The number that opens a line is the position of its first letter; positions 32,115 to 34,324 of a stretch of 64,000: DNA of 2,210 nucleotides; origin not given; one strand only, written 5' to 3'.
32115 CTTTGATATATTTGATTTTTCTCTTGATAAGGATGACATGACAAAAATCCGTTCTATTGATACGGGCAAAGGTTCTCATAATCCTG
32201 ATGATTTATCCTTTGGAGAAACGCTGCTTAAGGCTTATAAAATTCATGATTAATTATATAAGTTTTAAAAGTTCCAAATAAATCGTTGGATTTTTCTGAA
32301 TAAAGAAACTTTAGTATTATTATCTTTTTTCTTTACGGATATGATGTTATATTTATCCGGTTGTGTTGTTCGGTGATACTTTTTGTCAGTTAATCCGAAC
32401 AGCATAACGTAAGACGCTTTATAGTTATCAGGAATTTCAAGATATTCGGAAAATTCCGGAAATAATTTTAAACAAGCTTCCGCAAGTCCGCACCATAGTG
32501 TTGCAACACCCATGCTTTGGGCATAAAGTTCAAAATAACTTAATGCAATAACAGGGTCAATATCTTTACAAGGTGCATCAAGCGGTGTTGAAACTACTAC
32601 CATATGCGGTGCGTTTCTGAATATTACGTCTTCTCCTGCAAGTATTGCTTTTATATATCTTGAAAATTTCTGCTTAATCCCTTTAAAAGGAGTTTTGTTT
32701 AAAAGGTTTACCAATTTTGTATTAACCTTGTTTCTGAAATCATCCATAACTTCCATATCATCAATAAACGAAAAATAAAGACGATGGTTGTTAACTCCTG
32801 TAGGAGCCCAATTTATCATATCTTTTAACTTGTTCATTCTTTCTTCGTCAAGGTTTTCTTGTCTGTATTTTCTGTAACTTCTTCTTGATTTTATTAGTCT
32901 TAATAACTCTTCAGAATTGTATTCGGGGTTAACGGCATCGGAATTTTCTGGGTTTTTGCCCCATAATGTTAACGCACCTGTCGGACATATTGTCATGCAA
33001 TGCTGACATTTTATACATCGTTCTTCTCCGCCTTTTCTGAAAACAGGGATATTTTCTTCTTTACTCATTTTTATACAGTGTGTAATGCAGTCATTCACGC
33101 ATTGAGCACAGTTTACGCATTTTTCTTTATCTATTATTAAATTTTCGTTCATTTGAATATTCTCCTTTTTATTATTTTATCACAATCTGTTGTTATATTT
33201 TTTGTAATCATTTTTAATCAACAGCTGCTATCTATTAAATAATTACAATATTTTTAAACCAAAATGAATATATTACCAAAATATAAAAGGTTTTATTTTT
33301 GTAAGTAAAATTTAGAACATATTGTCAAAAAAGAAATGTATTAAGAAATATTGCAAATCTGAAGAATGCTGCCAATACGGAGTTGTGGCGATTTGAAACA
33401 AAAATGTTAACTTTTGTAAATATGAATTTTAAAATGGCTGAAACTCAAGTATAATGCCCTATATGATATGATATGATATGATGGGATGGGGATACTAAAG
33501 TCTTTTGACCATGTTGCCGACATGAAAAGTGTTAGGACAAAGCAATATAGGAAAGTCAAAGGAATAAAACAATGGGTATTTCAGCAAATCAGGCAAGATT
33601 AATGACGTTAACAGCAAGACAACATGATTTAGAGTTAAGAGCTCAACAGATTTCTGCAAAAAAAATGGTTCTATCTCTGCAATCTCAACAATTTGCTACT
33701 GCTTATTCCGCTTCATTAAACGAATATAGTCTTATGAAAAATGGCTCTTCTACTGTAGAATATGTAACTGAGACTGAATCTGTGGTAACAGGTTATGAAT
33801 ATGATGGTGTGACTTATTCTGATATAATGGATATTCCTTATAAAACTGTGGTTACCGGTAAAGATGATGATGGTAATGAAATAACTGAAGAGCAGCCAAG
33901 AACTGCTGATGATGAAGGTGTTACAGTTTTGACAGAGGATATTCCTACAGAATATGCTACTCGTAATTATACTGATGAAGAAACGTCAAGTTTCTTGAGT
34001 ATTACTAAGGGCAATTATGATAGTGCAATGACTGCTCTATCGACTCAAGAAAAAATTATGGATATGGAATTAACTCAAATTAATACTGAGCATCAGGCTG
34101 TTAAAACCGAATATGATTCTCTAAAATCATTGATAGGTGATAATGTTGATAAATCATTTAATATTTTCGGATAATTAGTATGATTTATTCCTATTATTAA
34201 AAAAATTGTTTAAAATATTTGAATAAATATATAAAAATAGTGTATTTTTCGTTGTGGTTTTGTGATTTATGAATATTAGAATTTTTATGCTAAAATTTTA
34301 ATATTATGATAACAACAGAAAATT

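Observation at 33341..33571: The same ~160-230 bp upstream cassette sits in front of two unrelated orphan genes 19 kb apart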

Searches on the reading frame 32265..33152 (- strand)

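Call 13: search_protein_families(library=pfam, proteins=[window:32265-33152:-], max_evalue=0.1)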
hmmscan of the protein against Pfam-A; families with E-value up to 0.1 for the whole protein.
window:32265-33152:- (295 aa): 14 families
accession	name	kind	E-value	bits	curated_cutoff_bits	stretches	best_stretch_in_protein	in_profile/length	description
PF00881.29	Nitroreductase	-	5.1e-15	56.5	23.5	1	87-253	1-166/167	Nitroreductase family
PF00037.32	Fer4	-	2e-08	34.2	21.1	2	43-62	5-24/24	4Fe-4S binding domain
PF12838.12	Fer4_7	-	3.3e-08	34.3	27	1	11-60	1-52/52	4Fe-4S dicluster domain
PF14697.11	Fer4_21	-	3.2e-07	30.8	35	1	6-62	2-58/59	4Fe-4S dicluster domain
PF13187.11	Fer4_9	-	3.9e-07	30.4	27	1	11-60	1-51/52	4Fe-4S dicluster domain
PF12837.12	Fer4_6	-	1.3e-06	28.5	25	2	43-61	6-24/24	4Fe-4S binding domain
PF14512.11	TM1586_NiRdase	-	1.4e-06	28.6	27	1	83-114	2-33/215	Putative TM nitroreductase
PF13484.11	Fer4_16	-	5.5e-06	27.5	30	1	45-68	1-24/66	4Fe-4S double cluster binding domain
PF13237.11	Fer4_10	-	3.9e-05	23.9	25.5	2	5-57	2-53/53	4Fe-4S dicluster domain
PF12797.12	Fer4_2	-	4e-05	23.8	24.5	2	43-58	7-22/22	4Fe-4S binding domain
PF12800.12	Fer4_4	-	0.0012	19.4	24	1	44-59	2-17/17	4Fe-4S binding domain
PF13183.11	Fer4_8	-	0.0013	19.6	27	1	44-61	3-20/68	4Fe-4S dicluster domain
PF13370.11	Fer4_13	-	0.026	15.6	24.5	0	44-58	4-18/58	4Fe-4S single cluster domain of Ferredoxin I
PF18210.6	Knl1_RWD_C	-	0.045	14.3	27.8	1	81-156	41-102/151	Knl1 RWD C-terminal domain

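Call 14: search_protein_families(library=ncbifam, proteins=[window:32265-33152:-], max_evalue=0.1)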
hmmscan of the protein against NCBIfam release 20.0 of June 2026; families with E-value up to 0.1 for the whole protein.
window:32265-33152:- (295 aa): 77 families (the best 25 are shown)
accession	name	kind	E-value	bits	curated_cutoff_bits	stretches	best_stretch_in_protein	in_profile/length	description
NF004541.0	PRK05888.2-2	equivalog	3.3e-08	33.5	217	1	9-62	60-112/168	NADH-quinone oxidoreductase subunit NuoI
NF004537.0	PRK05888.1-3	equivalog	2.3e-07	30.5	163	2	45-65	114-134/204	NADH-quinone oxidoreductase subunit NuoI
NF043069.1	T4HPD_activ_SAM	equivalog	2.7e-07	30.3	425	1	2-73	43-109/299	trans-4-hydroxy-L-proline dehydratase activase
TIGR04395.1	cutC_activ_rSAM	equivalog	4.2e-07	29.5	360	1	4-69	48-111/309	choline TMA-lyase-activating enzyme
TIGR02912.1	sulfite_red_C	equivalog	5.2e-07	29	324.1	1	7-62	166-219/314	sulfite reductase subunit C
NF038196.1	ferrodoxin_EFR1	subfamily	6.4e-07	29.6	75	1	4-67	179-234/242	EFR1 family ferrodoxin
TIGR02494.1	PFLE_PFLC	subfamily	7.1e-07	28.8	174.35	1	3-72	41-108/293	glycyl-radical enzyme activating protein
TIGR01971.1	NuoI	subfamily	1.7e-06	27.6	113.05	1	39-68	37-66/121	NADH-quinone oxidoreductase, chain I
NF045874.1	Vhu_polyferre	exception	3.8e-06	25.9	600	1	4-63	259-311/381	F420-non-reducing hydrogenase associated-polyferredoxin VhuB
NF004540.0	PRK05888.2-1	equivalog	8.2e-06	25.5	215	2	43-68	43-68/139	NADH-quinone oxidoreductase subunit NuoI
NF006221.0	PRK08348.1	subfamily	9.2e-06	25.4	124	1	4-63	38-94/136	NADH-plastoquinone oxidoreductase subunit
TIGR02512.1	FeFe_hydrog_A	subfamily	1e-05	24.6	405.95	1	6-62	3-68/375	[FeFe] hydrogenase, group A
NF048010.1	SfplDhtActHpsHDes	equivalog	1.2e-05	24.2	430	1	5-68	50-112/298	(2S)-3-sulfopropanediol dehydratase activating enzyme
NF004536.0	PRK05888.1-1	equivalog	1.8e-05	24.1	212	1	9-84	57-138/180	NADH-quinone oxidoreductase subunit NuoI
NF003768.0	PRK05365.1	equivalog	1.9e-05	24.3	152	1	78-143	9-74/200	malonic semialdehyde reductase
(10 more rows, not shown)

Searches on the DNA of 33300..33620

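Call 35: search_rna_families(source=window, start=33300, end=33620, threshold=evalue, max_evalue=10)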
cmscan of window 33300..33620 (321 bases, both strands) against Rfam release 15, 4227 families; matches with E-value up to 10: 1.
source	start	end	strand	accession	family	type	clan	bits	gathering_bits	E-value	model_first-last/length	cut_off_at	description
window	33507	33613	+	RF01932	bxd_4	Gene; lncRNA;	-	16.3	40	1.1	1-106/106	no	Bithoraxoid conserved region 4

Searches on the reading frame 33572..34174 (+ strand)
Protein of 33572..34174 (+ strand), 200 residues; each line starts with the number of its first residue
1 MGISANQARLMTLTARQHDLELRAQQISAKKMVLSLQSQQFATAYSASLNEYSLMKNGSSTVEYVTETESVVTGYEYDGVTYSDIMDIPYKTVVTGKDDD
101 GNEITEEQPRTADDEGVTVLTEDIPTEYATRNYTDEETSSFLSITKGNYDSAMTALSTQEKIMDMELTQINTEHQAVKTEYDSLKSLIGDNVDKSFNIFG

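Call 13: search_protein_families(library=pfam, proteins=[window:33572-34174:+], max_evalue=0.1)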
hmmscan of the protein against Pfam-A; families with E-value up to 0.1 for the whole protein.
window:33572-34174:+ (200 aa): 1 family
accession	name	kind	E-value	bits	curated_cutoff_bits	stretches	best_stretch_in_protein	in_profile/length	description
PF03393.22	Matrix_Pneumo_N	-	0.062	13.6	27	0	76-159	8-87/127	Pneumovirus matrix protein N-terminal domain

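Call 14: search_protein_families(library=ncbifam, proteins=[window:33572-34174:+], max_evalue=0.1)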
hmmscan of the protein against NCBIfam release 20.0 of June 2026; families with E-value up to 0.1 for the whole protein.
window:33572-34174:+ (200 aa): 2 families
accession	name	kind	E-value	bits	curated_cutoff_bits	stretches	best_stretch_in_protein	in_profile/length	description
NF052230.1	T9SS_PorE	exception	4.7e-05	21.8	600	1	26-177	136-286/648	PorE family type IX secretion system protein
NF005283.0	PRK06800.1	equivalog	0.063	13.1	192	0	148-185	35-72/228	flagellar assembly protein H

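Call 15: find_homologous_proteins(query=window:33572-34171:+)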
Query window:33572-34171:+ (200 aa): 124 proteins with E <= 0.001 among 181 candidates; the best 120 are listed.
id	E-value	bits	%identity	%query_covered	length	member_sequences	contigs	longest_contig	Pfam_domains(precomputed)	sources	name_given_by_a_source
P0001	3.5e-120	416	100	100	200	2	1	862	-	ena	-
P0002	4.8e-47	178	51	100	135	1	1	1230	-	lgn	-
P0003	2.5e-46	176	46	100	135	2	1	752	-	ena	-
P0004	6.6e-45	171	78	32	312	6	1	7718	-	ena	-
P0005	1.5e-44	170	42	100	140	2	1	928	-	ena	-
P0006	2.7e-43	166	58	42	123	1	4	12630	-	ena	-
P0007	4.5e-43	165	49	100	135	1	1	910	-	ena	-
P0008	4.7e-43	165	87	27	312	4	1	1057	-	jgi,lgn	-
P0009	8.3e-43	164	58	42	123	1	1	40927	-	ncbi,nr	ncbi:hypothetical protein IJ818_00165 [bacterium]|nr:hypothetical protein [bacterium]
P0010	1.5e-42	163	58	42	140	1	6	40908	-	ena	-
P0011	6.5e-42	161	53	100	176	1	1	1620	-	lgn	-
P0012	9.9e-42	161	47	100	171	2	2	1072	-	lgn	-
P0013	1.0e-41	161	39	100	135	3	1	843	-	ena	-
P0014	1.7e-41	160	38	100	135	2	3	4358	-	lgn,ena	-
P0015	2.4e-41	159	79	29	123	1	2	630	-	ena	-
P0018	3.7e-41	159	47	100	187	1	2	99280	-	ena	-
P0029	4.1e-40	155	49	100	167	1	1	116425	-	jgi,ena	-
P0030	6.6e-40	155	73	30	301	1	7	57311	-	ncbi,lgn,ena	-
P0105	2.4e-30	124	54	36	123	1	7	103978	-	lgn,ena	-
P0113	1.2e-29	121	48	42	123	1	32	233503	-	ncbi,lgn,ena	-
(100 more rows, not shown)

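Call 17: find_encoding_contigs(protein=P0018, flank=3000, max_places=3)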
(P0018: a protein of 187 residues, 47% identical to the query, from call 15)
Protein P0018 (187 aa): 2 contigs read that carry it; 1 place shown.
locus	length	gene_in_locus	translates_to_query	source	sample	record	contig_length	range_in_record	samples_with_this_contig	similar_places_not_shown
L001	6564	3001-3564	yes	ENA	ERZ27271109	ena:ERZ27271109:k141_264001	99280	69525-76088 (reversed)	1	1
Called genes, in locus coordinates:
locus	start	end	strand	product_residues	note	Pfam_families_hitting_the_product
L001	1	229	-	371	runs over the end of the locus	PF00712:DNA_pol3_beta, PF02767:DNA_pol3_beta_2, PF02768:DNA_pol3_beta_3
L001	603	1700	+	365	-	PF02463:SMC_N, PF13175:AAA_15, PF13476:AAA_23 (weak), PF13514:AAA_27 (weak)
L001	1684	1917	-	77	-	PF00462:Glutaredoxin, PF13417:GST_N_3, PF13409:GST_N_2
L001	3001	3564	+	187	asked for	-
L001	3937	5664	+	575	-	-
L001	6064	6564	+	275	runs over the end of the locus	-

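Call 18: find_encoding_contigs(protein=P0029, flank=3000, max_places=3)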
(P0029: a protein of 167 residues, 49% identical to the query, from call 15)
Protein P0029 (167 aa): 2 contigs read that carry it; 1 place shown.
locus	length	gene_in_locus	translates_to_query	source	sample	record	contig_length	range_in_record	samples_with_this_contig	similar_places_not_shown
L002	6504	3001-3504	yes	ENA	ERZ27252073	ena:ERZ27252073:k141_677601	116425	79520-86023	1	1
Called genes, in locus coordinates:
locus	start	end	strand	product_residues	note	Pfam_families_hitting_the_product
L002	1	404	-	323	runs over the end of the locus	PF01380:SIS, PF00571:CBS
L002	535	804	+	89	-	-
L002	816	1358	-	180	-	PF02659:Mntp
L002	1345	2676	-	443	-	PF13552:DUF4127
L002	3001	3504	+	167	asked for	-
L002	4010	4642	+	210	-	-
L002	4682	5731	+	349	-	PF00226:DnaJ, PF01556:DnaJ_C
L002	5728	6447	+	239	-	PF13353:Fer4_12 (weak), PF04055:Radical_SAM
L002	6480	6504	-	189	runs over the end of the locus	PF09335:VTT_dom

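Call 21: find_encoding_contigs(protein=P0113, flank=3000, max_places=2)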
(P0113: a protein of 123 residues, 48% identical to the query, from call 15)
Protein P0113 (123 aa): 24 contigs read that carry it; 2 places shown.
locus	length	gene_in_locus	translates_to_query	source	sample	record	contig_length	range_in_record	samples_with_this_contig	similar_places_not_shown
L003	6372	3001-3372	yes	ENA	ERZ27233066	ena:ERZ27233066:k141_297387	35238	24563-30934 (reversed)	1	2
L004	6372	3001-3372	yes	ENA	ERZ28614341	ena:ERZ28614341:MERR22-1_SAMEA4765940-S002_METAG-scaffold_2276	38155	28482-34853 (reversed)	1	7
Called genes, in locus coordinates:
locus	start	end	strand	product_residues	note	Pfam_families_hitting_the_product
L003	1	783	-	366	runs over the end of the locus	PF01571:GCV_T, PF08669:GCV_T_C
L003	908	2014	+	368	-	PF00437:T2SSE, PF25199:nSTAND_NTPase5 (faint)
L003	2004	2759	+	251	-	PF11967:RecO_N, PF02565:RecO_C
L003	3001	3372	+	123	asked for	-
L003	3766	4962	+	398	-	-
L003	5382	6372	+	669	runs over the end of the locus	PF00512:HisKA, PF02518:HATPase_c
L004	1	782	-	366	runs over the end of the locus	PF01571:GCV_T, PF08669:GCV_T_C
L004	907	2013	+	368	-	PF00437:T2SSE, PF25199:nSTAND_NTPase5 (faint)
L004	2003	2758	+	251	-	PF11967:RecO_N, PF02565:RecO_C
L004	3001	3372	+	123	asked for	-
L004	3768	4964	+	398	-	-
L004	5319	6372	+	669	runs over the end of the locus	PF00512:HisKA, PF02518:HATPase_c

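Call 22: find_encoding_contigs(protein=P0030, flank=3000, max_places=2)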
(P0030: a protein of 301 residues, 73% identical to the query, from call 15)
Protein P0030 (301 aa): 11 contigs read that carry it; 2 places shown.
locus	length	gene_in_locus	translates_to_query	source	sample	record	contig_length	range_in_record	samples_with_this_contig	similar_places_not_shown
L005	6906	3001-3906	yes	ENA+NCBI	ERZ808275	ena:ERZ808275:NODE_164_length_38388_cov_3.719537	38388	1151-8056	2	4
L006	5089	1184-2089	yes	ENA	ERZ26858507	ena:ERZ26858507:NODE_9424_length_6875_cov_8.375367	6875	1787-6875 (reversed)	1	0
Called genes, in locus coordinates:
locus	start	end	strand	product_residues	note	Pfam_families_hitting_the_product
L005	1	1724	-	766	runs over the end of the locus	PF02743:dCache_1 (weak), PF00990:GGDEF, PF00563:EAL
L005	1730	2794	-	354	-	PF18152:DAHP_snth_FXD, PF00793:DAHP_synth_1, PF03102:NeuB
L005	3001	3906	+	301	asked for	-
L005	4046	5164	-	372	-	PF00266:Aminotran_5 (weak), PF01041:DegT_DnrJ_EryC1, PF00155:Aminotran_1_2, PF01053:Cys_Met_Meta_PP, PF01212:Beta_elim_lyase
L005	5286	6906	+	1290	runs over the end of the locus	PF00580:UvrD-helicase, PF13245:AAA_19, PF01443:Viral_helicase1 (faint), PF13361:UvrD_C, PF13538:UvrD_C_2 (faint)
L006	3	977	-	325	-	?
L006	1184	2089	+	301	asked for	-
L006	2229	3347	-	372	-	PF00266:Aminotran_5 (weak), PF01041:DegT_DnrJ_EryC1, PF00155:Aminotran_1_2, PF01053:Cys_Met_Meta_PP, PF01212:Beta_elim_lyase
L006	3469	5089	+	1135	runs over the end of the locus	?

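Call 23: find_encoding_contigs(protein=P0105, flank=3000, max_places=2)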
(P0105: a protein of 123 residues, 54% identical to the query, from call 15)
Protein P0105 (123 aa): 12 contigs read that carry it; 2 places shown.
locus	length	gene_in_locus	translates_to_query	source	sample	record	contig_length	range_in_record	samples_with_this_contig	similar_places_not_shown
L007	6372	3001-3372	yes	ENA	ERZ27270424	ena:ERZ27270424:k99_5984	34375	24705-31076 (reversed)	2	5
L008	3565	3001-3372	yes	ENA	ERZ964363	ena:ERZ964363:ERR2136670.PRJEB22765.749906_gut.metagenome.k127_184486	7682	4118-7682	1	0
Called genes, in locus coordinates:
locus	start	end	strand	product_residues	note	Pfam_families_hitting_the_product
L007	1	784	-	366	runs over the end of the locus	PF01571:GCV_T, PF08669:GCV_T_C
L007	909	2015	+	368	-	PF00437:T2SSE, PF25199:nSTAND_NTPase5 (faint)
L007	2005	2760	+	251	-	PF11967:RecO_N, PF02565:RecO_C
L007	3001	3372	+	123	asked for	-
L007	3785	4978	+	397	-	-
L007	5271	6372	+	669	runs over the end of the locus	PF00512:HisKA, PF02518:HATPase_c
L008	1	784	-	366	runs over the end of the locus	PF01571:GCV_T, PF08669:GCV_T_C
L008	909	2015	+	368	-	PF00437:T2SSE, PF25199:nSTAND_NTPase5 (faint)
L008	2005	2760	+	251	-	PF11967:RecO_N, PF02565:RecO_C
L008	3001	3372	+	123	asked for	-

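Call 44: search_protein_families(library=pfam, alignment_id=A2, max_evalue=0.001)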
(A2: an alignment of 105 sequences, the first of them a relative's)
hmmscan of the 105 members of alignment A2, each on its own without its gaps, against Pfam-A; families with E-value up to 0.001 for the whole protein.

A. member 1, L001:3001-3561:+ (187 aa): 0 families

B. families by the number of members that match (of 105 scanned): 18 families
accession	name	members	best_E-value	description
PF13202.12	EF-hand_5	7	6.4e-08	EF hand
PF00036.39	EF-hand_1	7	3.7e-07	EF hand domain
PF13405.12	EF-hand_6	6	5.6e-06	EF-hand domain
PF01476.26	LysM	5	2e-08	LysM domain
PF07963.17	N_methyl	4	1.4e-08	Prokaryotic N-terminal methylation motif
PF13499.12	EF-hand_7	4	0.00017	EF-hand domain pair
PF00012.26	HSP70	1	1.6e-250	Hsp70 protein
PF04011.17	LemA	1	2.1e-39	LemA family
PF06723.19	MreB_Mbl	1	1.5e-20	MreB/Mbl protein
PF11178.13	DUF2963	1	1.6e-12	Protein of unknown function (DUF2963)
PF20318.3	DUF6613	1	2e-11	Family of unknown function (DUF6613)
PF07661.19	MORN_2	1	3.2e-09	MORN repeat variant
PF20573.4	DUF6782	1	2.5e-07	Putative metallopeptidase family (DUF6782)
PF05593.20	RHS_repeat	1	0.0001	RHS Repeat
PF25541.1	TBCA_PH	1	0.00028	PH domain-containing proteins, TBCA domain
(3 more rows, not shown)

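Call 61: search_solved_structures(query=A5, max_evalue=10, show_alignments=2)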
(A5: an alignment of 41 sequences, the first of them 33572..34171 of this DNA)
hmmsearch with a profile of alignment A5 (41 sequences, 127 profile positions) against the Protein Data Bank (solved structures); distinct sequences matched with E-value up to 10: 6.
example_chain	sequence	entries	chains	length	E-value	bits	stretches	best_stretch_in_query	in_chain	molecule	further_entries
6tkt_A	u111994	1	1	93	0.007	20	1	59-106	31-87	Pre-phenomycin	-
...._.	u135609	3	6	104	0.89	13.1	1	47-106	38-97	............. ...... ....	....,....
6uui_X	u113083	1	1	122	1.3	12.6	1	36-110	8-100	Keratin, type I cytoskeletal 10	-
4zry_A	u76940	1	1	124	1.5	12.4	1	35-110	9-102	Keratin, type I cytoskeletal 10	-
9l9p_S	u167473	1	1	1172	4.7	10.8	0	59-123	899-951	Putative tail fiber protein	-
8ro2_PX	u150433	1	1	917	9.7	9.8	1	59-102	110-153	PAX3- and PAX7-binding protein 1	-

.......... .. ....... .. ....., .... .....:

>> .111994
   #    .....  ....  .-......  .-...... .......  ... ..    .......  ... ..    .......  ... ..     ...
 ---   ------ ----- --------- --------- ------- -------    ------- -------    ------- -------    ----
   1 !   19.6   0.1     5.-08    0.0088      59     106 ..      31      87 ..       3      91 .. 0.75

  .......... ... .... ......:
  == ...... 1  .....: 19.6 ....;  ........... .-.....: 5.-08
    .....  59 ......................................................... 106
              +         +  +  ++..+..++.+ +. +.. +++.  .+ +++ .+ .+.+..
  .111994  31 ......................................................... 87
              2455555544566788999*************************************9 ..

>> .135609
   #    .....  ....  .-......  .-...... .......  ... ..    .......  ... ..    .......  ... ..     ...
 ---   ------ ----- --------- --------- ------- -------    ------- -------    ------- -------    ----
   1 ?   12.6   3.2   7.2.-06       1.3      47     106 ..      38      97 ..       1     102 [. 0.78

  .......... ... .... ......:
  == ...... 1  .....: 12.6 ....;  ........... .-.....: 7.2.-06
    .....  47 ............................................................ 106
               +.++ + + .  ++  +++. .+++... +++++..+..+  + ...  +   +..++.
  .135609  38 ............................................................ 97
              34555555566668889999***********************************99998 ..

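Call 65: predict_structure(alignment_id=A5)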
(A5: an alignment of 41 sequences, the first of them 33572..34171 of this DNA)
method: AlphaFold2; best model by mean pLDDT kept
length: 200 residues; sequences in the alignment: 41
mean_pLDDT: 81.3   pTM: 0.59
mean pLDDT of the five models: 81.3, 79.6, 78.0, 77.9, 76.7
residues with pLDDT >= 90: 91; 70-90: 53; 50-70: 46; < 50: 10
segments of 3 or more residues with pLDDT < 50: 117-125
pLDDT, mean of each block of 10 residues (from residue 1): 83 94 97 96 94 76 62 80 74 64 69 52 52 86 96 97 97 95 90 70
secondary structure, 60 per line:
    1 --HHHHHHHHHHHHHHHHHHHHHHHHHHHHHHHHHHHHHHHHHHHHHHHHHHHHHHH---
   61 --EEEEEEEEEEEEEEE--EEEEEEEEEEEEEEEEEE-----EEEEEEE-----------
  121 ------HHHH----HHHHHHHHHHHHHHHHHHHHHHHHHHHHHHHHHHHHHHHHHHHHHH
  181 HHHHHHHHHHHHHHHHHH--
elements in order: H3-57 E63-77 E80-97 E103-109 H127-130 H135-198

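Call 70: fold_search(model_id=the predicted structure, library=pdb)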
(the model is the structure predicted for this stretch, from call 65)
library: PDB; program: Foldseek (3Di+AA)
matches with E <= 10: 351; with E <= 0.001: 0
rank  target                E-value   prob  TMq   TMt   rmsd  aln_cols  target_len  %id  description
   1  9bra_7                4.6e-03  0.98  0.32  0.31  28.0       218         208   15  Intact V-ATPase State 2 and synaptophysin complex in mouse brain isolated synaptic vesicles (released 2024-06-19)
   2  5knc_G                7.9e-03  0.72  0.21  0.22  25.9       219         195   10  Crystal structure of the 3 ADP-bound V1 complex (released 2016-11-02)
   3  6xby_H                8.4e-03  0.97  0.35  0.34  24.0       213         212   11  Cryo-EM structure of V-ATPase from bovine brain, state 2 (released 2020-08-19)
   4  2zdi_C                1.0e-02  0.97  0.31  0.39  18.6       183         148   15  Crystal structure of Prefoldin from Pyrococcus horikoshii OT3 (released 2008-02-05)
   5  4rnd_A                1.1e-02  0.69  0.21  0.23  28.7       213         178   15  Crystal Structure of the subunit DF-assembly of the eukaryotic V-ATPase. (released 2014-12-10)
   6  9brq_7                1.3e-02  0.97  0.34  0.32  28.0       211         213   14  Intact V-ATPase State 3 and synaptophysin complex in mouse brain isolated synaptic vesicles (released 2024-06-19)
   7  9cf8_G                1.3e-02  0.94  0.32  0.30  26.9       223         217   13  Cryo-EM structure of human kidney V-ATPase state 1 (released 2025-08-06)
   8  6wlz_G                1.4e-02  0.96  0.34  0.32  27.9       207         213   14  The V1 region of human V-ATPase in state 1 (focused refinement) (released 2020-11-11)
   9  7u8o_H                1.6e-02  0.96  0.35  0.33  27.6       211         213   12  Structure of porcine V-ATPase with mEAK7 and SidK, Rotary state 2 (released 2022-07-06)
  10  5d80_g                2.0e-02  0.60  0.23  0.22  27.7       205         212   12  Crystal Structure of Yeast V1-ATPase in the Autoinhibited Form (released 2016-06-08)
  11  6vq6_H                2.1e-02  0.92  0.32  0.30  28.4       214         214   15  Mammalian V-ATPase from rat brain - composite model of rotational state 1 bound to ADP and SidK (built from focused re (released 2020-03-18)
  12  6xbw_H                2.2e-02  0.84  0.30  0.28  26.5       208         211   12  Cryo-EM structure of V-ATPase from bovine brain, state 1 (released 2020-08-19)
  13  7fda_M                2.9e-02  0.87  0.31  0.29  28.8       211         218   13  CryoEM Structure of Reconstituted V-ATPase, state1 (released 2021-12-22)
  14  6nr8_5                3.0e-02  0.87  0.27  0.37  18.9       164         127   10  hTRiC-hPFD Class6 (released 2019-06-19)
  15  7uzf_H                3.2e-02  0.89  0.34  0.31  27.3       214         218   14  Rat Kidney V-ATPase with SidK, State 1 (released 2023-11-22)
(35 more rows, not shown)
